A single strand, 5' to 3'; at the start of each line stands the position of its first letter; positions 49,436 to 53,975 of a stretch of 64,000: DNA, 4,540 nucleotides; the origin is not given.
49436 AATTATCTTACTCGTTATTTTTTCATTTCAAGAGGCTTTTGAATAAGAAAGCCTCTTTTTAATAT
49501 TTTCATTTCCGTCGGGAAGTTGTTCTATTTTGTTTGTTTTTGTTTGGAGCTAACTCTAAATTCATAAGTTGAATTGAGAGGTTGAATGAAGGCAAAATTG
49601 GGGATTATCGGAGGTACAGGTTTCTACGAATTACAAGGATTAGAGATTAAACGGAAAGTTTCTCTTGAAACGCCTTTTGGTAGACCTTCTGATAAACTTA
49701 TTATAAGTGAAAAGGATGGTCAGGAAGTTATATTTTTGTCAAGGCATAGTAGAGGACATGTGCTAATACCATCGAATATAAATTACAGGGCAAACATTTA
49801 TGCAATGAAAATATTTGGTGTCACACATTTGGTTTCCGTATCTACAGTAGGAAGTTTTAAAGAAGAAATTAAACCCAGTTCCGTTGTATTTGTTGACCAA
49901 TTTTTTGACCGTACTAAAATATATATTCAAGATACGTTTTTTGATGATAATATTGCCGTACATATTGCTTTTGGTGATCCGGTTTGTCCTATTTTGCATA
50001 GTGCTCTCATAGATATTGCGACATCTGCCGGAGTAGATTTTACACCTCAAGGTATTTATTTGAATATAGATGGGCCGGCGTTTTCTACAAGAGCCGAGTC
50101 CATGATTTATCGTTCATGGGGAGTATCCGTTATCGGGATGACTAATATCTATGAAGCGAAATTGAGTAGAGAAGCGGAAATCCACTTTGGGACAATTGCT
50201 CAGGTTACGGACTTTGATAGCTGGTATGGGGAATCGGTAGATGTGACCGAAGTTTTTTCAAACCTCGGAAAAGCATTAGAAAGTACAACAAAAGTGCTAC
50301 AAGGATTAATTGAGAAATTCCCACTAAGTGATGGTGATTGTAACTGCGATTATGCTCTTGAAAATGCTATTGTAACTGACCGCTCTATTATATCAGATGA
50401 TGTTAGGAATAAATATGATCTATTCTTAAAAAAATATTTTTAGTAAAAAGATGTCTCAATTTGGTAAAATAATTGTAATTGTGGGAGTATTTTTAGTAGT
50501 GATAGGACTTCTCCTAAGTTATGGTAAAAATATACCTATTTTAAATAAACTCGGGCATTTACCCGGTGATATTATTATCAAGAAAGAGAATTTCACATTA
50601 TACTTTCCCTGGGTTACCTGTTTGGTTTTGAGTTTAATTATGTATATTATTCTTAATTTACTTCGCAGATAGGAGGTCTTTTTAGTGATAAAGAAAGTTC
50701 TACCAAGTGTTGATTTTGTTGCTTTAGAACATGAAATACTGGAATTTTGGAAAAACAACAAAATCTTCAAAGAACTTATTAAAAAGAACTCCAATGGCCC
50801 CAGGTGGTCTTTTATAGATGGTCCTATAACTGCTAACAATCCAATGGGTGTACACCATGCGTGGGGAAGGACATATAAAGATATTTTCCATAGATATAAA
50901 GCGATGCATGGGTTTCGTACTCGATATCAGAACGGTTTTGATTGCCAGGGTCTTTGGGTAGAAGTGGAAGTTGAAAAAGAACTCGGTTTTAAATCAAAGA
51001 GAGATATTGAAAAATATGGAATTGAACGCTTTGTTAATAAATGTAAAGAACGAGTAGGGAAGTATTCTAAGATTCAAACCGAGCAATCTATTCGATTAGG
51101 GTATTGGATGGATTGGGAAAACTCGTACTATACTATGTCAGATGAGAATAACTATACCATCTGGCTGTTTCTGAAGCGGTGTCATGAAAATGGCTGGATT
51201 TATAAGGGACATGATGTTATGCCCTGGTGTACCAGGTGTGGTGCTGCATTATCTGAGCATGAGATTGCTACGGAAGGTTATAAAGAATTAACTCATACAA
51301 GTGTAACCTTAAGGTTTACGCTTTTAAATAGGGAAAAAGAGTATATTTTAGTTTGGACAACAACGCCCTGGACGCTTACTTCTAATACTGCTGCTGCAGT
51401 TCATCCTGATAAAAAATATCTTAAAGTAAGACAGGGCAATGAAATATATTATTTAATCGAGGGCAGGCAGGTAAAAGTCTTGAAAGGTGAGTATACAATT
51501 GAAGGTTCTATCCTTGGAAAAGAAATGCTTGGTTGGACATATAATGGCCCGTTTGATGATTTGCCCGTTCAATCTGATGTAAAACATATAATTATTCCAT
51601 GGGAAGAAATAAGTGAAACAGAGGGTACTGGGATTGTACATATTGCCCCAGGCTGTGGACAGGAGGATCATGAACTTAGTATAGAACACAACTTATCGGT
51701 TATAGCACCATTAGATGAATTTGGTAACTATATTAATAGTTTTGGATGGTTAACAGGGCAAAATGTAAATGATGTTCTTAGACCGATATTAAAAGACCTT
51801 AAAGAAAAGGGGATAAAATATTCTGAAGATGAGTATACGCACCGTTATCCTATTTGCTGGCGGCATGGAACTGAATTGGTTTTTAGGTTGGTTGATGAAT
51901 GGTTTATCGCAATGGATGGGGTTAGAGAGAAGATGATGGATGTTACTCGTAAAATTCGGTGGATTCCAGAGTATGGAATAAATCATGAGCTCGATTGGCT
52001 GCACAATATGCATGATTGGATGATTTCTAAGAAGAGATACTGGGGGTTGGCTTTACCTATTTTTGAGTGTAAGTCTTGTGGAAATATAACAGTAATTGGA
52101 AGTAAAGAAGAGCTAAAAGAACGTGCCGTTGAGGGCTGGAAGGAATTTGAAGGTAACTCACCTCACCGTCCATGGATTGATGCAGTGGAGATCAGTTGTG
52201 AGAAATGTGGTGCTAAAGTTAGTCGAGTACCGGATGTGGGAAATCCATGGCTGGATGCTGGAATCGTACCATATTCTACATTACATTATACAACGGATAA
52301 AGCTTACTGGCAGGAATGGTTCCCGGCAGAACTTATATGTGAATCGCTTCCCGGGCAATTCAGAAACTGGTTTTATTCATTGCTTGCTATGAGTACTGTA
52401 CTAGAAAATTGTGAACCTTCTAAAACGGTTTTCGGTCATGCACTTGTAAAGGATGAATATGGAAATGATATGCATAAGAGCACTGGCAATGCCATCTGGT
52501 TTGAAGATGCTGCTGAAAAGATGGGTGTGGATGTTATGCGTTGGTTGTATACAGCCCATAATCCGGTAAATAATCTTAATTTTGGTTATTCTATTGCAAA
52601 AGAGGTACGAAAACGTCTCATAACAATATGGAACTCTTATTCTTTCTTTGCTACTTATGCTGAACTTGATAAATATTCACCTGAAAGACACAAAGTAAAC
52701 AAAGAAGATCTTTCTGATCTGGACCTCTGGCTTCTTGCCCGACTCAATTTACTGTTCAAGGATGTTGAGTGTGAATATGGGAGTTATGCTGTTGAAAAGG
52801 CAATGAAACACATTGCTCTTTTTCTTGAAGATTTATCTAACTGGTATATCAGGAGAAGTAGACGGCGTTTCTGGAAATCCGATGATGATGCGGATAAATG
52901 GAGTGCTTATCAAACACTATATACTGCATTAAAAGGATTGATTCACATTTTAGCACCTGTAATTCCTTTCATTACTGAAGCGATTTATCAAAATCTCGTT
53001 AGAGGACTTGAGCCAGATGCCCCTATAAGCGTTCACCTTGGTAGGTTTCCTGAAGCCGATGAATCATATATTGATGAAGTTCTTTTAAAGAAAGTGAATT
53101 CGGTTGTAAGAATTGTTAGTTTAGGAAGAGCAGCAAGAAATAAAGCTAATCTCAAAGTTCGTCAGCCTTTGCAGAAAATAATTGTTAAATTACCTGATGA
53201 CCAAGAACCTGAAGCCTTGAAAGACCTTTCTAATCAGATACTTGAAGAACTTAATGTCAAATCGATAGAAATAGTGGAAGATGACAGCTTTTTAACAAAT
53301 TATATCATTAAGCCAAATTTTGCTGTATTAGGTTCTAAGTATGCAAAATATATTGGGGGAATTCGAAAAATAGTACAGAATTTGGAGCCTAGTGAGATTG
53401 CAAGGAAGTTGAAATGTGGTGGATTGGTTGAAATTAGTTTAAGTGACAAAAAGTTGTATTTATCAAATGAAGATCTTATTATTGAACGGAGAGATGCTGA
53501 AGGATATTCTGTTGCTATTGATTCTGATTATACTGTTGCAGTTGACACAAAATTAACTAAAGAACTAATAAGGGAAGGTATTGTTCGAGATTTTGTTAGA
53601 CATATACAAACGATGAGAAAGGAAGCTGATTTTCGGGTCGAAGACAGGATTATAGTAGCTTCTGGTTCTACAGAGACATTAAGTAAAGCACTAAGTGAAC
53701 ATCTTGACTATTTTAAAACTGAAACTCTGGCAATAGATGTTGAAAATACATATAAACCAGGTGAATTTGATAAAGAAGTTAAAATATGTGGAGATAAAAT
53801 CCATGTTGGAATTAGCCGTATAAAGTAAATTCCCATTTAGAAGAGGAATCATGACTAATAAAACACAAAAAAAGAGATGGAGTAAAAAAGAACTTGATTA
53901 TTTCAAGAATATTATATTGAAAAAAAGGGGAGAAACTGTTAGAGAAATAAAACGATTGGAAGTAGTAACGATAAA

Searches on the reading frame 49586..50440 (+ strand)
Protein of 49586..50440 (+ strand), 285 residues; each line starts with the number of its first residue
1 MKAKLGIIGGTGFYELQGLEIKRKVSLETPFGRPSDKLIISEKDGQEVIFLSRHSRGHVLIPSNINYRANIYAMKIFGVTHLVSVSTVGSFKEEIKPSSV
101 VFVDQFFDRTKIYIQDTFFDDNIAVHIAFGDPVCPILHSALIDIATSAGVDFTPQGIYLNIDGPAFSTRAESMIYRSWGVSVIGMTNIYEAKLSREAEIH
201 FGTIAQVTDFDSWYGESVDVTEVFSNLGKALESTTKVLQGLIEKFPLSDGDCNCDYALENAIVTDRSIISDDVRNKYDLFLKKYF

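Call 8: search_protein_families(library=pfam, proteins=[window:49586-50440:+], max_evalue=0.01)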
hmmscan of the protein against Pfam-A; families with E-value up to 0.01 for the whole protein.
window:49586-50440:+ (285 aa): 1 family
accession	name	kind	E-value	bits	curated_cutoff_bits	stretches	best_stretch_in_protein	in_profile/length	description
PF01048.26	PNP_UDP_1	-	1e-31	110.6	25.1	1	4-243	1-233/233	Phosphorylase superfamily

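Call 86: find_encoding_contigs(protein=window:49586-50440:+, flank=10000, max_places=6)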
Protein window:49586-50440:+ (285 aa): 2 contigs read that carry it; 1 place shown.
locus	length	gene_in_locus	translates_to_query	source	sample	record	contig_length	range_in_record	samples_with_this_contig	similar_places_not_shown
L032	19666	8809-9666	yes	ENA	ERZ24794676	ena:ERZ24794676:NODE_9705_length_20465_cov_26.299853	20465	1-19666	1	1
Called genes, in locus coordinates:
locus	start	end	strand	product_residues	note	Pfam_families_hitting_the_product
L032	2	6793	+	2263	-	?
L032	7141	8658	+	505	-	PF00089:Trypsin, PF13365:Trypsin_2, PF00595:PDZ, PF13180:PDZ_2, PF17820:PDZ_6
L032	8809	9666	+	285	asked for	PF01048:PNP_UDP_1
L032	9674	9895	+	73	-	PF11146:DUF2905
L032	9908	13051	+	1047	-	PF00133:tRNA-synt_1, PF09334:tRNA-synt_1g (faint), PF08264:Anticodon_1, PF19302:DUF5915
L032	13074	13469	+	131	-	PF01258:zf-dskA_traR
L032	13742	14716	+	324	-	PF01479:S4, PF00849:PseudoU_synth_2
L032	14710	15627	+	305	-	PF13495:Phage_int_SAM_4, PF02899:Phage_int_SAM_1, PF00589:Phage_integrase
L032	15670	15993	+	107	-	PF02482:Ribosomal_S30AE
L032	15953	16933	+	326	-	PF02603:Hpr_kinase_N, PF07475:Hpr_kinase_C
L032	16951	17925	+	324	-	PF00483:NTP_transferase, PF12804:NTP_transf_3, PF24894:Hexapep_GlmU (faint), PF25087:GMPPB_C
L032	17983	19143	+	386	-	PF00438:S-AdoMet_synt_N, PF02772:S-AdoMet_synt_M, PF02773:S-AdoMet_synt_C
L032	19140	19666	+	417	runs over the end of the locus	PF05221:AdoHcyase, PF00670:AdoHcyase_NAD, PF02826:2-Hacid_dh_C, PF07991:KARI_N (weak)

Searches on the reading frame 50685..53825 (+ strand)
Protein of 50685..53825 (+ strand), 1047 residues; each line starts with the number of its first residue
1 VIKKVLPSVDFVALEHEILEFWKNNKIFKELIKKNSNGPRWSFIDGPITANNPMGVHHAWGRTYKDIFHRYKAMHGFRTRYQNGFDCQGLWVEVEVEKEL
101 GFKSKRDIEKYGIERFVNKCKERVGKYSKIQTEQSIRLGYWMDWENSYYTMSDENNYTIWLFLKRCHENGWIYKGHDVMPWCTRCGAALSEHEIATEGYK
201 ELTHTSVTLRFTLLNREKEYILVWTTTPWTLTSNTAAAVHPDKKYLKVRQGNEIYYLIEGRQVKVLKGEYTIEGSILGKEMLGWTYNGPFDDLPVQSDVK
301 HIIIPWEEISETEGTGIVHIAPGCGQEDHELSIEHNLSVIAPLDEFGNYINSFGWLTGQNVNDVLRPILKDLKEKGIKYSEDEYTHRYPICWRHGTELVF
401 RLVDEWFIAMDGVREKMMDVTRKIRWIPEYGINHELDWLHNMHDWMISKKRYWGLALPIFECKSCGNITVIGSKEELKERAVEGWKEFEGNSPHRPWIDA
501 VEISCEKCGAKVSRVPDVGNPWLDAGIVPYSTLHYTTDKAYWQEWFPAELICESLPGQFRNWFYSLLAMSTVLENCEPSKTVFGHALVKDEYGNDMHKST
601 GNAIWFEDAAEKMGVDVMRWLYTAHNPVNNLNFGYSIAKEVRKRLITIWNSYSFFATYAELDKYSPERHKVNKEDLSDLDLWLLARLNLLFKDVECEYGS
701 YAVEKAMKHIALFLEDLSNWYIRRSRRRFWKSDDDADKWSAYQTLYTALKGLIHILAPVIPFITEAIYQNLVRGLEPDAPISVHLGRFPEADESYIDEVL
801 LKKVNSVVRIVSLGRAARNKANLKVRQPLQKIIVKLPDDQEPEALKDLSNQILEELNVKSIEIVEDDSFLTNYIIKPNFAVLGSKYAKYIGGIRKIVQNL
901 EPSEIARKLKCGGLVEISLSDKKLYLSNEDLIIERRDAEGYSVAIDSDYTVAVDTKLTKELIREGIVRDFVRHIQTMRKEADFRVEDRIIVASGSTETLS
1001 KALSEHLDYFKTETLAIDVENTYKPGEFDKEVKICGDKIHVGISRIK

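Call 8: search_protein_families(library=pfam, proteins=[window:50685-53825:+], max_evalue=0.01)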
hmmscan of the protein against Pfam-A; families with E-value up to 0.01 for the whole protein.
window:50685-53825:+ (1047 aa): 5 families
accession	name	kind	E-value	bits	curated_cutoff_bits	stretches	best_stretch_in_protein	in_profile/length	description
PF00133.28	tRNA-synt_1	-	2.2e-90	303.8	22.7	1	18-630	2-410/414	tRNA synthetases class I (I, L, M and V)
PF19302.4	DUF5915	-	4.8e-51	173.5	27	1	851-1045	3-194/195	Domain of unknown function (DUF5915)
PF08264.19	Anticodon_1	-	1.2e-29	103.6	25.1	1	680-833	1-148/148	Anticodon-binding domain of tRNA ligase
PF09334.17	tRNA-synt_1g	-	4.4e-12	45.9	20.1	2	522-630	248-362/391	tRNA synthetases class I (M)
PF01921.24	tRNA-synt_1f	-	7.1e-05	22.3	27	1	571-635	260-322/360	tRNA synthetases class I (K)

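Call 51: find_encoding_contigs(protein=window:50685-53825:+, flank=10000, max_places=6)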
Protein window:50685-53825:+ (1047 aa): 4 contigs read that carry it; 3 places shown.
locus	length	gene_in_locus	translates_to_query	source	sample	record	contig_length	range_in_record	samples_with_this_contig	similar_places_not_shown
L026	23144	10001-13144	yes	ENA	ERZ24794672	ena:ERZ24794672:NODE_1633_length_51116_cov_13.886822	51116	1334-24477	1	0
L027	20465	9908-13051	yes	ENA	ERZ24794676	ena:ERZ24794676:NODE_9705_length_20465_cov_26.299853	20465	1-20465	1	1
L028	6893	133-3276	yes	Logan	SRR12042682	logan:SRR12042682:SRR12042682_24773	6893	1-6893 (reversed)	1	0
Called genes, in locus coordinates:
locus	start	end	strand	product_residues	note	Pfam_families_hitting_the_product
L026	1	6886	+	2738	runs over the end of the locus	?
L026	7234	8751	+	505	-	PF00089:Trypsin, PF13365:Trypsin_2, PF00595:PDZ, PF13180:PDZ_2, PF17820:PDZ_6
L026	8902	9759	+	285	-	PF01048:PNP_UDP_1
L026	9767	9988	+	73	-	PF11146:DUF2905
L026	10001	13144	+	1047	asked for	PF00133:tRNA-synt_1, PF09334:tRNA-synt_1g (faint), PF08264:Anticodon_1, PF19302:DUF5915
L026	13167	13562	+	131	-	PF01258:zf-dskA_traR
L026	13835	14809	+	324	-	PF01479:S4, PF00849:PseudoU_synth_2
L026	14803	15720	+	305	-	PF13495:Phage_int_SAM_4, PF02899:Phage_int_SAM_1, PF00589:Phage_integrase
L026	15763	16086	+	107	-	PF02482:Ribosomal_S30AE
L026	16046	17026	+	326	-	PF02603:Hpr_kinase_N, PF07475:Hpr_kinase_C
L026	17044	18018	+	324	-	PF00483:NTP_transferase, PF12804:NTP_transf_3, PF24894:Hexapep_GlmU (faint), PF25087:GMPPB_C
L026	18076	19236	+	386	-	PF00438:S-AdoMet_synt_N, PF02772:S-AdoMet_synt_M, PF02773:S-AdoMet_synt_C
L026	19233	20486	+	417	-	PF05221:AdoHcyase, PF00670:AdoHcyase_NAD, PF02826:2-Hacid_dh_C, PF07991:KARI_N (weak)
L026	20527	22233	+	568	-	-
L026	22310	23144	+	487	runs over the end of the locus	PF18990:DUF5723 (faint)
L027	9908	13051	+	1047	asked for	PF00133:tRNA-synt_1, PF09334:tRNA-synt_1g (faint), PF08264:Anticodon_1, PF19302:DUF5915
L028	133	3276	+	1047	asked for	PF00133:tRNA-synt_1, PF09334:tRNA-synt_1g (faint), PF08264:Anticodon_1, PF19302:DUF5915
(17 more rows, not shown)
